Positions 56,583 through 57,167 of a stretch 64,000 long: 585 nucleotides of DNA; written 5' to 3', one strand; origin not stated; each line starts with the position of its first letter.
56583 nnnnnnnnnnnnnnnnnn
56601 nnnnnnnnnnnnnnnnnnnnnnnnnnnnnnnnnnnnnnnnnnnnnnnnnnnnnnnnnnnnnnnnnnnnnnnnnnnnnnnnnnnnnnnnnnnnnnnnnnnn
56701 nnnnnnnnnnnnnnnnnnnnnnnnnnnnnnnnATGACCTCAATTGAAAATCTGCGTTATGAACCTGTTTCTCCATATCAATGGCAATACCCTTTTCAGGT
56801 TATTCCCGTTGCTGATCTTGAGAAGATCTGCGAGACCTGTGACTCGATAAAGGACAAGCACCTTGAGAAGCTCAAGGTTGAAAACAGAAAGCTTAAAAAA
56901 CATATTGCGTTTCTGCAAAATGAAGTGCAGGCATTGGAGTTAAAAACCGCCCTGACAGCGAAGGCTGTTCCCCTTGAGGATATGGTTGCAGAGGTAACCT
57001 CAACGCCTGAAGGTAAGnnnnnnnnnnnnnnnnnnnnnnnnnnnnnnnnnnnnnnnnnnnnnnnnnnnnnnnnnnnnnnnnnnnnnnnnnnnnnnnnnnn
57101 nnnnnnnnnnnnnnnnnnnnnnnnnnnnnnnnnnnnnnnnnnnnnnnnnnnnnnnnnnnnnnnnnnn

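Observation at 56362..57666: Toxin-antitoxin-chaperone (TAC) operon with an apparently inverted antitoxin architecture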

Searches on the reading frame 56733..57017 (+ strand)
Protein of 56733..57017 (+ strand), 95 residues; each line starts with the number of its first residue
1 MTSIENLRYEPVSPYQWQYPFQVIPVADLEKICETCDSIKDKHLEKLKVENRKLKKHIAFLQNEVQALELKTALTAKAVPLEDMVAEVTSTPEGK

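Call 45: search_protein_representatives(protein=window:56733-57017:+)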
Query: 95 residues. Proteins with E-value up to 0.001 (for the whole library): 10; up to 1e-10: 3; up to 1e-30: 0. The best 10 are listed.
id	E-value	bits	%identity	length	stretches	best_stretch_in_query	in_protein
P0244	3.5e-21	91.4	46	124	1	2-95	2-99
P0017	3.7e-21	91.3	59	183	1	9-95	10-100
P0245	4.2e-17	78.4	51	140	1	2-95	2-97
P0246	7.5e-10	55.2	65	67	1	44-95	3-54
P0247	1.2e-09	54.6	64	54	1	48-94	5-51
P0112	2.4e-09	53.6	65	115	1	48-95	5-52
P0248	1.2e-06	45.0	46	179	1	30-85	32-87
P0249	3.4e-05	40.3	43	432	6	22-82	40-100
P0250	1.5e-04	38.3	48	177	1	40-93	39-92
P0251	3.7e-04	37.0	47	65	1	47-95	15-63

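Call 62: find_encoding_contigs(protein=P0248, flank=3000, max_places=2)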
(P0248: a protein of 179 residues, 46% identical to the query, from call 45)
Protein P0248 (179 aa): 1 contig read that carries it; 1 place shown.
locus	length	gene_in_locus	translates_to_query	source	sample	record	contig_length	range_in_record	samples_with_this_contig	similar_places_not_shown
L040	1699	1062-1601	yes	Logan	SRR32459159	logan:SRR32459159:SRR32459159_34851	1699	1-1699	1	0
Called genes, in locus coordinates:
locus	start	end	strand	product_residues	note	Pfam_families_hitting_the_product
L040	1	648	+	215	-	?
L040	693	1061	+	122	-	-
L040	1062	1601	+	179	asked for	PF12844:HTH_19 (faint), PF01381:HTH_3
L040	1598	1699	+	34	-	?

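Call 63: find_encoding_contigs(protein=P0250, flank=3000, max_places=2)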
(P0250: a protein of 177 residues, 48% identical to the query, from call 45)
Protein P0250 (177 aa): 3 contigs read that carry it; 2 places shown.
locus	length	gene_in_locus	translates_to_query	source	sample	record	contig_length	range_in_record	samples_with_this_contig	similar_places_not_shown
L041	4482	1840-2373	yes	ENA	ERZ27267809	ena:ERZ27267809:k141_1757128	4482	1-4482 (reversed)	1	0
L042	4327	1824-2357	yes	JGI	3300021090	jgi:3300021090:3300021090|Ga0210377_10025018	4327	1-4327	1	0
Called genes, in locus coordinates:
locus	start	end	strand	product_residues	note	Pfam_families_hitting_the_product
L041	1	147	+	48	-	?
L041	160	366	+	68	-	PF13744:HTH_37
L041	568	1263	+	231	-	-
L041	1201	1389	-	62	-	-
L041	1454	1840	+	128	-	-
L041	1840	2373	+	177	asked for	PF01381:HTH_3, PF13443:HTH_26 (weak), PF13560:HTH_31 (weak)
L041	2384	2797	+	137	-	PF02556:SecB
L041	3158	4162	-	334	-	PF00814:TsaD, PF22521:HypF_C_2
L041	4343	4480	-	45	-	?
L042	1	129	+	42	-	?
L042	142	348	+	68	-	PF13744:HTH_37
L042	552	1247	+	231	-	-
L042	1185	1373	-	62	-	-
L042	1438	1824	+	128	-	-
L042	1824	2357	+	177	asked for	PF01381:HTH_3, PF13443:HTH_26 (weak), PF13560:HTH_31 (weak)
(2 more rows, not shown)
